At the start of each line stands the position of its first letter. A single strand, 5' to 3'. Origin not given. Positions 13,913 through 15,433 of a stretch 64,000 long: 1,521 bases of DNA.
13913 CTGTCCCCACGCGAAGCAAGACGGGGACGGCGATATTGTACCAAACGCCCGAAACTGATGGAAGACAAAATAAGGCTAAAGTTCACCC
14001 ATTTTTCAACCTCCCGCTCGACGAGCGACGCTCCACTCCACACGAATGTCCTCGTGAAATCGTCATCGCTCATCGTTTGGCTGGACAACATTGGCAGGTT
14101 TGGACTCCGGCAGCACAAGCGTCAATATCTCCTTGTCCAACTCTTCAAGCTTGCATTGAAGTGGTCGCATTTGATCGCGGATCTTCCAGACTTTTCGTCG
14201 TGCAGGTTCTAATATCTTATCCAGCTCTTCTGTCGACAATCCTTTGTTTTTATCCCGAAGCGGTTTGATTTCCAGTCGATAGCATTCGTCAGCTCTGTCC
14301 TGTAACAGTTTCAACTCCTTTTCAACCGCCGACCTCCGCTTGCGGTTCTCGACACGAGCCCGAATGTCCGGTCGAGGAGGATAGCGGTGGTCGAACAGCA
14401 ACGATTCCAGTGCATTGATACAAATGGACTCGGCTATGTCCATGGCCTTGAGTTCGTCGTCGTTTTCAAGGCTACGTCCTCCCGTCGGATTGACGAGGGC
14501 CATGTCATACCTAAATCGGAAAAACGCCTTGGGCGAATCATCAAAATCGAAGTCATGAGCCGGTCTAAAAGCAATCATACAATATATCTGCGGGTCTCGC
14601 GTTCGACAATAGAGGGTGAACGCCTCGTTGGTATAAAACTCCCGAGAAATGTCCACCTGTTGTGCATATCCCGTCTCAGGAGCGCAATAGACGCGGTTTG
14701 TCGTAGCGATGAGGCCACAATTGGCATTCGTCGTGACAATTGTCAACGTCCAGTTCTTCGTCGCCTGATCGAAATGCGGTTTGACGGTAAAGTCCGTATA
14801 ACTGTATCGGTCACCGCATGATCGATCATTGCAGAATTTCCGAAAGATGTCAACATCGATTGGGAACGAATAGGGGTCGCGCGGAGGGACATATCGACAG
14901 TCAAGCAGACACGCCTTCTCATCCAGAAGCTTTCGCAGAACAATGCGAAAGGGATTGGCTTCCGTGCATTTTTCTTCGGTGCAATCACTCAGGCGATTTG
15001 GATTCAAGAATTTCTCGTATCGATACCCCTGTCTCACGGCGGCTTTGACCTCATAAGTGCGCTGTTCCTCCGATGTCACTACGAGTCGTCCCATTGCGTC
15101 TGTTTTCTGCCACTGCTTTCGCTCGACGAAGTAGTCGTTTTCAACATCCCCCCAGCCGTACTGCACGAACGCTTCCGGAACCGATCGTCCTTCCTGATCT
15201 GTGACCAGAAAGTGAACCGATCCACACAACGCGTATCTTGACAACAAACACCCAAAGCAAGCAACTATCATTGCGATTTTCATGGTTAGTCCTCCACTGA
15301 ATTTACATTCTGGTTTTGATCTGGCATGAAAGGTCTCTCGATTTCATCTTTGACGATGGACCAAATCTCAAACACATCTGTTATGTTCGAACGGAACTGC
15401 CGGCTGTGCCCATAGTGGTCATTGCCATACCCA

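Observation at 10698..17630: Five-member tandem family of signal-peptide proteins (~400 aa) of unrecognised type; candidate periplasmic immunity array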

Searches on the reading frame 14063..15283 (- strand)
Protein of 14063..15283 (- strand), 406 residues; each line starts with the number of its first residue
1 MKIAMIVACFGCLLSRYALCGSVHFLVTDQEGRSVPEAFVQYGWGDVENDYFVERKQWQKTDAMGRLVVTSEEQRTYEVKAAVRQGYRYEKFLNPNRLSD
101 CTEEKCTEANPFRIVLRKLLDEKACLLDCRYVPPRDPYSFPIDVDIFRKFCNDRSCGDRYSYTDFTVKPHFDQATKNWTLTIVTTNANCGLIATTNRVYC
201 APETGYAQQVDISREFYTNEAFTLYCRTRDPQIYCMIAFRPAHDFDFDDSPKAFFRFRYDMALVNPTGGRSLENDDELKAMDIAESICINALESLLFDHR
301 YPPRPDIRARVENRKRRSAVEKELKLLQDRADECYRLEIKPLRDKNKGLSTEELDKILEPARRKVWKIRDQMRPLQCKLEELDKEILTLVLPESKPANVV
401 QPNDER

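Call 6: search_protein_families(library=pfam, proteins=[window:14063-15283:-], max_evalue=0.1)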
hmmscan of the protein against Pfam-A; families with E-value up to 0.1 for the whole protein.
window:14063-15283:- (406 aa): 0 families

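Call 11: search_solved_structures(query=window:14063-15283:-, max_evalue=10)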
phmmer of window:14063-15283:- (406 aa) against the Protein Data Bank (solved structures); distinct sequences matched with E-value up to 10: 5.
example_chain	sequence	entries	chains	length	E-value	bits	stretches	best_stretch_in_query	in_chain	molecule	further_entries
6sga_Cb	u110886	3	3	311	0.058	15.5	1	56-127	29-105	mS23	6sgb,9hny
6hiv_Cb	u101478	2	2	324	0.063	15.4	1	56-127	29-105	mS23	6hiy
6hiw_Cb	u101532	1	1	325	0.063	15.4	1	56-127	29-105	mS23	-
7pua_Cb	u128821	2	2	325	0.063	15.4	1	56-127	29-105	mS23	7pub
7aor_p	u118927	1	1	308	1.4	11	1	56-128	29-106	mS23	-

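Call 32: predict_structure(alignment_id=A3)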
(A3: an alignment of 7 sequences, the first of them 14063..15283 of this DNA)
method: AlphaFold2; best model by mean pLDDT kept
length: 406 residues; sequences in the alignment: 7
mean_pLDDT: 74.2   pTM: 0.53
mean pLDDT of the five models: 74.2, 70.1, 68.5, 68.2, 64.6
residues with pLDDT >= 90: 83; 70-90: 177; 50-70: 112; < 50: 34
segments of 3 or more residues with pLDDT < 50: 15-18, 195-204, 270-274, 395-406
pLDDT, mean of each block of 10 residues (from residue 1): 63 51 86 87 81 85 91 76 82 69 83 78 54 58 78 69 80 82 68 45 58 72 67 68 69 71 62 53 74 78 78 90 95 92 89 90 92 95 84 47 37
secondary structure, 60 per line:
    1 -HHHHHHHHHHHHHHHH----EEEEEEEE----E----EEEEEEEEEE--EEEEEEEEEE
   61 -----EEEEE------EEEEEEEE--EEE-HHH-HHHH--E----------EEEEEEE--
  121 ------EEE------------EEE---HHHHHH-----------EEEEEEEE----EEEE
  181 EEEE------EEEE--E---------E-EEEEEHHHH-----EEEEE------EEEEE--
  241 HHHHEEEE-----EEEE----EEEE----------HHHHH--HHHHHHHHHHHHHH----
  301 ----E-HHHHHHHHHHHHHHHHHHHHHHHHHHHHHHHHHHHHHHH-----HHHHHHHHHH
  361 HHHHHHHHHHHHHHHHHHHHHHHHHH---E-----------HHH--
elements in order: H2-17 E22-29 E39-48 E51-60 E66-70 E77-84 E87-89 H95-98 E112-118 E127-129 E142-144 H148-153 E165-172 E177-184 E191-194 E209-213 H214-217 E223-227 E234-238 H241-244 E245-248 E254-257 E262-265 H276-280 H283-296 H307-345 H351-386

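Call 34: search_protein_representatives(alignment_id=A3)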
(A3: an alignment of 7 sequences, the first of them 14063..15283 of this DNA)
Query: 7 sequences, 403 profile positions. Proteins with E-value up to 0.001 (for the whole library): 1206; up to 1e-10: 392; up to 1e-30: 79. The best 150 are listed.
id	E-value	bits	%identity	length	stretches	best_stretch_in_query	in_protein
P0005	1.5e-174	597.3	-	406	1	1-402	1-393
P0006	9.6e-163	558.4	-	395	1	1-402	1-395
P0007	9.8e-113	393.7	-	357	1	4-333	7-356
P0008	9.5e-101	354.2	-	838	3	25-378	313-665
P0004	1.2e-93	330.8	-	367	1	1-328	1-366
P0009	2.9e-86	306.5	-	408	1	8-402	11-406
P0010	1.8e-84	300.7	-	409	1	1-402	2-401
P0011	5.1e-82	292.6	-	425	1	1-402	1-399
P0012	2.4e-81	290.3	-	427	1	9-402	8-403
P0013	9.6e-81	288.4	-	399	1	6-402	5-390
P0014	1.8e-77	277.6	-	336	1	87-402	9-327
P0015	3.6e-73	263.4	-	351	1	87-402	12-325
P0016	3.3e-70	253.7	-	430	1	5-402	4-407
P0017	1.8e-67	244.7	-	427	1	26-401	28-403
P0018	1.4e-65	238.4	-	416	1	7-401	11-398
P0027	3.9e-48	181.0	-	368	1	8-328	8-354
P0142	9.0e-25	104.0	-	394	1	27-326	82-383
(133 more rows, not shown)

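Call 35: fold_search(model_id=the predicted structure, library=pdb)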
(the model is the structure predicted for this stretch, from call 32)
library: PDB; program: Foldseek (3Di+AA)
matches with E <= 10: 721; with E <= 0.001: 0
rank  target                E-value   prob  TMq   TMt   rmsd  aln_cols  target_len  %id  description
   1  6fb3_A                1.6e-03  0.30  0.13  0.05  18.6       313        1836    8  Teneurin 2 Partial Extracellular Domain (released 2018-03-28)
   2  3e8v                  2.5e-03  0.99  0.11  0.41   7.9       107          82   13  Crystal structure of a possible transglutaminase-family protein proteolytic fragment from Bacteroides fragilis (released 2008-09-02)
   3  4oq1                  2.8e-03  0.89  0.16  0.20  14.7       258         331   12  Structure of the Streptococcal ancillary pilin (released 2014-04-23)
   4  8wb8                  4.4e-03  1.00  0.16  0.16   6.8       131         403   18  Crystal Structure of the shaft pilin LrpA from Ligilactobacillus ruminis - orthorhombic form (released 2024-07-10)
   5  9hfj                  7.8e-03  1.00  0.15  0.60   5.4       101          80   14  Crystal structure of the NTE domain of SusCdex (BT3090) dextran transporter (released 2025-11-26)
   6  2xtl_A                9.8e-03  0.28  0.15  0.13  20.6       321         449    8  Structure of the major pilus backbone protein from Streptococcus Agalactiae (released 2011-07-06)
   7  2boy_E                1.2e-02  0.97  0.13  0.20  10.0       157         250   15  Crystal structure of 3-ChloroCatechol 1,2-Dioxygenase from Rhodococcus Opacus 1CP (released 2006-08-24)
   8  4eiu                  1.2e-02  0.44  0.15  0.24  19.8       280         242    8  Crystal structure of a DUF3823 family protein (BACUNI_03093) from Bacteroides uniformis ATCC 8492 at 1.90 A resolution (released 2012-05-30)
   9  6m3y                  1.5e-02  0.10  0.12  0.08  24.4       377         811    7  Crystal structure of pilus adhesin, SpaC from Lactobacillus rhamnosus GG - open conformation (released 2020-07-29)
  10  8yk5_B                2.2e-02  0.23  0.10  0.07  18.8       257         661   10  Structure of glycerophosphoethanolamine ethanolaminephosphodiesterase from Streptomyces sanglieri (released 2024-04-03)
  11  9vqn                  2.3e-02  0.98  0.16  0.16   9.9       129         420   10  Crystal structure of Se-Met SSA1633 from Streptococcus sanguinis (Phase determination model) (released 2026-01-21)
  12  5fu3_A                2.4e-02  0.97  0.09  0.32  11.7        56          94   16  The complexity of the Ruminococcus flavefaciens cellulosome reflects an expansion in glycan recognition (released 2016-06-22)
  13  9yh9_A                3.1e-02  0.99  0.16  0.35   9.7       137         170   17  Crystal structure of a phage catechol 1,2-dioxygenase identified from a soil metagenomic survey (released 2025-10-08)
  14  1tmx_A                3.3e-02  0.99  0.15  0.20  10.4       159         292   12  Crystal structure of hydroxyquinol 1,2-dioxygenase from Nocardioides Simplex 3E (released 2005-03-22)
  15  5vxt_B                3.3e-02  0.98  0.16  0.20  10.2       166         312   14  Crystal structure of catechol 1,2-dioxygenase from Burkholderia ambifaria (released 2017-06-14)
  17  8bdw_A                3.7e-02  0.99  0.17  0.58   5.2       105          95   15  Crystal structure of CnaB2 domain from Lactobacillus plantarum (released 2023-02-22)
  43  8bdw_H                7.7e-02  0.96  0.17  0.56   5.4       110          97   14  Crystal structure of CnaB2 domain from Lactobacillus plantarum (released 2023-02-22)
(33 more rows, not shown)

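Call 39: search_protein_families(library=pfam, alignment_id=A4, max_evalue=0.01)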
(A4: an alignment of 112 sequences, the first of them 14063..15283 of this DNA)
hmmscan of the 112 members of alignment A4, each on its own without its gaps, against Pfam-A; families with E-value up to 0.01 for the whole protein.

A. member 1, window:14063-15283:- (406 aa): 0 families

B. families by the number of members that match (of 112 scanned): 14 families
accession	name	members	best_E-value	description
PF13620.12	CarboxypepD_reg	43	1.2e-07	Carboxypeptidase regulatory-like domain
PF00775.27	Dioxygenase_C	12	3.8e-05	Dioxygenase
PF02369.22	Big_1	6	0.0014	Bacterial Ig-like domain (group 1)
PF10670.15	DUF4198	3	0.00068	Domain of unknown function (DUF4198)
PF20598.4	DUF6795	2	0.0001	Domain of unknown function (DUF6795)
PF02893.26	GRAM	1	0.002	GRAM domain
PF23191.1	WH_MCM3_C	1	0.0028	MCM3-like, winged helix domain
PF02403.27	Seryl_tRNA_N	1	0.003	Seryl-tRNA synthetase N-terminal domain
PF13715.12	CarbopepD_reg_2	1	0.0032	CarboxypepD_reg-like domain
PF13115.11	YtkA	1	0.0037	YtkA-like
PF24107.1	DUF7382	1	0.0046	Domain of unknown function (DUF7382)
PF20567.3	DUF6776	1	0.0051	Family of unknown function (DUF6776)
PF16342.10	DUF4972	1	0.0065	Domain of unknown function (DUF4972)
PF22902.2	NOMO1-like_9th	1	0.0071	BOS complex subunit NOMO1-like, beta sandwich domain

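Call 40: search_solved_structures(query=A4, max_evalue=1)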
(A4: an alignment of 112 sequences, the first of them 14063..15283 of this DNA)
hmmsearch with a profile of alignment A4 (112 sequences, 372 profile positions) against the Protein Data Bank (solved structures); distinct sequences matched with E-value up to 1: 30.
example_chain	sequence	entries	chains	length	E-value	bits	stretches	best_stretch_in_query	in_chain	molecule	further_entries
3e8v_A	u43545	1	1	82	0.00018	23.8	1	46-108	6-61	Possible transglutaminase-family protein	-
3n9t_A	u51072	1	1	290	0.00026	23.3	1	39-93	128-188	PnpC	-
2boy_A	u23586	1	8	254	0.0028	19.9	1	40-94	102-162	3-CHLOROCATECHOL 1,2-DIOXYGENASE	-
9hfj_A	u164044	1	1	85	0.0047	19.2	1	39-113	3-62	SusC homolog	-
3hkp_A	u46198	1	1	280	0.0066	18.7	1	28-96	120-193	Catechol 1,2-dioxygenase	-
3i4y_A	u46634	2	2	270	0.011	18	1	30-96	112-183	Catechol 1,2-dioxygenase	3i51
9yh9_A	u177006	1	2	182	0.011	17.9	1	40-95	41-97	Catechol 1,2-deoxygenase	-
3hgi_A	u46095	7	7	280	0.012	17.9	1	30-96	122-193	Catechol 1,2-dioxygenase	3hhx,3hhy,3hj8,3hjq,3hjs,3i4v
1ykm_B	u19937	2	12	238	0.021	17.1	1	40-70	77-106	Protocatechuate 3,4-dioxygenase beta chain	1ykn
1dlm_A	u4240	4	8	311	0.021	17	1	40-93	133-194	CATECHOL 1,2-DIOXYGENASE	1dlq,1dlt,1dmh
1yko_B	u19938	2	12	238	0.024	16.8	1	40-67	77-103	Protocatechuate 3,4-dioxygenase beta chain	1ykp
3t63_M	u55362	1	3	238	0.025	16.8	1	40-66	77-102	Protocatechuate 3,4-dioxygenase beta chain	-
3mi1_M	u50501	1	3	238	0.025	16.8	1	40-66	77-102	Protocatechuate 3,4-dioxygenase beta chain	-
2pcd_M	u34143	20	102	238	0.026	16.8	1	40-66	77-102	PROTOCATECHUATE 3,4-DIOXYGENASE (BETA CHAIN) | PROTOCATECHUATE 3,4-DIOXYGENASE | Protocatechuate 3,4-dioxygenase beta chain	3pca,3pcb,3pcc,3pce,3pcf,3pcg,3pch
3mfl_M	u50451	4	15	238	0.026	16.7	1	40-66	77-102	Protocatechuate 3,4-dioxygenase beta chain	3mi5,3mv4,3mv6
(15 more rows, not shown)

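Call 41: find_homologous_proteins(query=A4, max_evalue=0.00001)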
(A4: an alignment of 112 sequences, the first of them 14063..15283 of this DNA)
Query A4 (112 sequences) (406 aa, profile of the alignment): 15 proteins with E <= 0.00001 among 7577 candidates.
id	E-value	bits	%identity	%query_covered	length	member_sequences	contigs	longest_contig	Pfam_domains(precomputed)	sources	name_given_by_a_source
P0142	1.7e-82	295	23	38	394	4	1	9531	-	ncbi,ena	ncbi:MAG: hypothetical protein WCJ02_09725 [bacterium]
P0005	2.7e-80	288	100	100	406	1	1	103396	-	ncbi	-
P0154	8.7e-76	273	71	100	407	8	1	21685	-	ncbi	-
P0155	1.3e-75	273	77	100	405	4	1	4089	-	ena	-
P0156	8.9e-70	254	32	92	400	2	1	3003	-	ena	-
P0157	2.1e-69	252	34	91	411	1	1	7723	-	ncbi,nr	ncbi:MAG: hypothetical protein J6334_13455 [Kiritimatiellae bacterium]|nr:hypothetical protein [Kiri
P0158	4.2e-69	251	30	93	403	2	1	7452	-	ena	-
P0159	6.8e-69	251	32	93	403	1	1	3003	-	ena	-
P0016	8.2e-69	250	30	98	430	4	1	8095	-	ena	-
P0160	1.3e-68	250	31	96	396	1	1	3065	-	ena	-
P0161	2.5e-68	249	30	96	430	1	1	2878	-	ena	-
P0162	3.6e-68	248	33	97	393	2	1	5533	-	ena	-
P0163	4.5e-58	215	37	77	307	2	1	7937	-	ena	-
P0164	1.1e-46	178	34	65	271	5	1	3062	-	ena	-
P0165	3.5e-24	104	21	50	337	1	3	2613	PF13620.13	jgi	jgi:hypothetical protein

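Call 42: find_encoding_contigs(protein=P0142, flank=10000, max_places=3)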
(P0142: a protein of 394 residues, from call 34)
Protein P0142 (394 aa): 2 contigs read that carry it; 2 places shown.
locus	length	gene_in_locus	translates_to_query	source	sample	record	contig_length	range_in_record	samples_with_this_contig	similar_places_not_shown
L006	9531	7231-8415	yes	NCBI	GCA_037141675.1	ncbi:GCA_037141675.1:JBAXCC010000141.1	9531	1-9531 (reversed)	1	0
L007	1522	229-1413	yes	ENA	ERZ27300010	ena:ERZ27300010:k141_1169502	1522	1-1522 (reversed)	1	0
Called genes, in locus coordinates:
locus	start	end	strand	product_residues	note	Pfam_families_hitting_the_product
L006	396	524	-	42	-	-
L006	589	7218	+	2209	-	PF25390:WD40_RLD, PF13540:RCC1_2, PF25390:WD40_RLD, PF13540:RCC1_2, PF25390:WD40_RLD, PF13540:RCC1_2, PF05345:He_PIG, PF18884:TSP3_bac, +2 more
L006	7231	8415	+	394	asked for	-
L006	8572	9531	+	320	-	?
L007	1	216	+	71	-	?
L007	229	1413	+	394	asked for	-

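Call 43: find_encoding_contigs(protein=P0157, flank=10000, max_places=3)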
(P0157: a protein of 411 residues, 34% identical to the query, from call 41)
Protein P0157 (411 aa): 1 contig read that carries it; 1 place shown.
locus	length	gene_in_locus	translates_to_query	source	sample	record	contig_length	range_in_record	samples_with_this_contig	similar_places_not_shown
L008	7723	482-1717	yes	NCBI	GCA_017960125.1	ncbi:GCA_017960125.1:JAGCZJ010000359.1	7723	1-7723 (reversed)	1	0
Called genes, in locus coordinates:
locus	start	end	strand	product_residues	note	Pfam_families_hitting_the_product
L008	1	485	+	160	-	?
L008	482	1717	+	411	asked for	-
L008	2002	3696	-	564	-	-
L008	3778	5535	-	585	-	PF00587:tRNA-synt_2b (weak), PF03129:HGTP_anticodon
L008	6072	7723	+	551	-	?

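Call 44: find_encoding_contigs(protein=P0016, flank=10000, max_places=3)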
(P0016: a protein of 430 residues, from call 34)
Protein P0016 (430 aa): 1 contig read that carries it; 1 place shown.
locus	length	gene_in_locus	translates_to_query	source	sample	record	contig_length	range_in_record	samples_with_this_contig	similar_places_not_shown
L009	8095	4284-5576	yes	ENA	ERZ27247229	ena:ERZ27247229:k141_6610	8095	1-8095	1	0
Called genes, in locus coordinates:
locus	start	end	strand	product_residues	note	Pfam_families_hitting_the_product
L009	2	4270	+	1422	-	?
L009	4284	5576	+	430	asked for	-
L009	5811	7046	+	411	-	-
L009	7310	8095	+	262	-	?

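Call 48: search_protein_families(library=pfam, proteins=[L006:5419-7215:+, L009:2471-4267:+], max_evalue=10)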
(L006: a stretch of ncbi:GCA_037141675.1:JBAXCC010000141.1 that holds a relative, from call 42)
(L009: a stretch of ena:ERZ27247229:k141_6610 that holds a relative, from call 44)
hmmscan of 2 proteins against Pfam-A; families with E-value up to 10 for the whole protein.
L006:5419-7215:+ (599 aa): 1 family
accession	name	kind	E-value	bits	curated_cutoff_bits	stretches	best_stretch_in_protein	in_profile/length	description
PF05990.18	DUF900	-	0.00073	19.5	20.5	1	352-392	73-116/232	Alpha/beta hydrolase of unknown function (DUF900)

L009:2471-4267:+ (599 aa): 1 family
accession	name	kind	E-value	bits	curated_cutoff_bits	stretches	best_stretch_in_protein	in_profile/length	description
PF05990.18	DUF900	-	0.051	13.4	20.5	1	275-307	91-123/232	Alpha/beta hydrolase of unknown function (DUF900)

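Call 66: find_related_loci(query=A7, collection=metagenome_contigs, flank=10000)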
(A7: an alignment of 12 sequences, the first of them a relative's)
Query A7 (368 aa) in metagenome_contigs; peptide patterns used: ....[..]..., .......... (x = any residue, [..] = any of these).
600 stretches matched a pattern (row limit reached: there are more); 30 encode a relative of the query (tblastn E <= 1e-3); 30 distinct loci.
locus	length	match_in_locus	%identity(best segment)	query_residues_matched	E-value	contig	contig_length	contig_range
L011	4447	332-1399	52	1-355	3e-117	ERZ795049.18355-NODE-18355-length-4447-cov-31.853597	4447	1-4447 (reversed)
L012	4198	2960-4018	44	3-360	1e-90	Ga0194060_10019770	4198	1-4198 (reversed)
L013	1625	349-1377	46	6-353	2e-95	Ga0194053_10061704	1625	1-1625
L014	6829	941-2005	44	5-361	8e-88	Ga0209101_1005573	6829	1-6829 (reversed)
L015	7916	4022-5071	40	8-349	2e-81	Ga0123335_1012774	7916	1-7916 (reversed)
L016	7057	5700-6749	40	8-349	2e-81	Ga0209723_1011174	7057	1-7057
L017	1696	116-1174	40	4-349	1e-85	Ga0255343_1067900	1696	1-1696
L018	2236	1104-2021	43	51-358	3e-79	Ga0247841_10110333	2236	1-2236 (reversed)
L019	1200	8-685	51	137-361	4e-77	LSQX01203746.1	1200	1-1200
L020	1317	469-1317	41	28-305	8e-66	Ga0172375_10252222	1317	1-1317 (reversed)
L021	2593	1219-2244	33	5-356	5e-47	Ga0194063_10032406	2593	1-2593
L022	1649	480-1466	32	6-348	4e-39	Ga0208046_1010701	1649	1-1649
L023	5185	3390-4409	29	41-349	4e-38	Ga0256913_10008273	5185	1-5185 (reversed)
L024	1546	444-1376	28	45-357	2e-33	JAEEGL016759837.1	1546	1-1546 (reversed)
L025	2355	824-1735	30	52-368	3e-32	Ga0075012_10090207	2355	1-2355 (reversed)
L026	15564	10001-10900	31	45-353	2e-31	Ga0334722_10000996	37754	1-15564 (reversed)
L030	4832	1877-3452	27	1-355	7e-28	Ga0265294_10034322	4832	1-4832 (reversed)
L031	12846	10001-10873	31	54-353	3e-30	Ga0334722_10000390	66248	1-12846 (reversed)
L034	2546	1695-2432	32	93-351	5e-24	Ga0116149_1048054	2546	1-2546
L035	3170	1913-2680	28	51-311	2e-21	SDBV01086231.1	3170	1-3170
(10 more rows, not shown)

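Call 72: search_protein_families(library=ncbifam, proteins=[window:14063-15283:-, P0027, L006:5419-7215:+], max_evalue=0.1)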
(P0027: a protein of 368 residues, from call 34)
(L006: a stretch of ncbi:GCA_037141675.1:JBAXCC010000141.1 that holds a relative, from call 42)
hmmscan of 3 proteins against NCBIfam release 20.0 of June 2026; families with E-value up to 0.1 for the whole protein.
window:14063-15283:- (406 aa): 0 families

P0027 (368 aa): 1 family
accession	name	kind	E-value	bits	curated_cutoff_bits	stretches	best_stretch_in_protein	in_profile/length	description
TIGR04134.1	lipo_with_rSAM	hypoth_equivalog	0.0093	16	39.8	1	53-117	42-108/150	radical SAM-associated putative lipoprotein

L006:5419-7215:+ (599 aa): 0 families
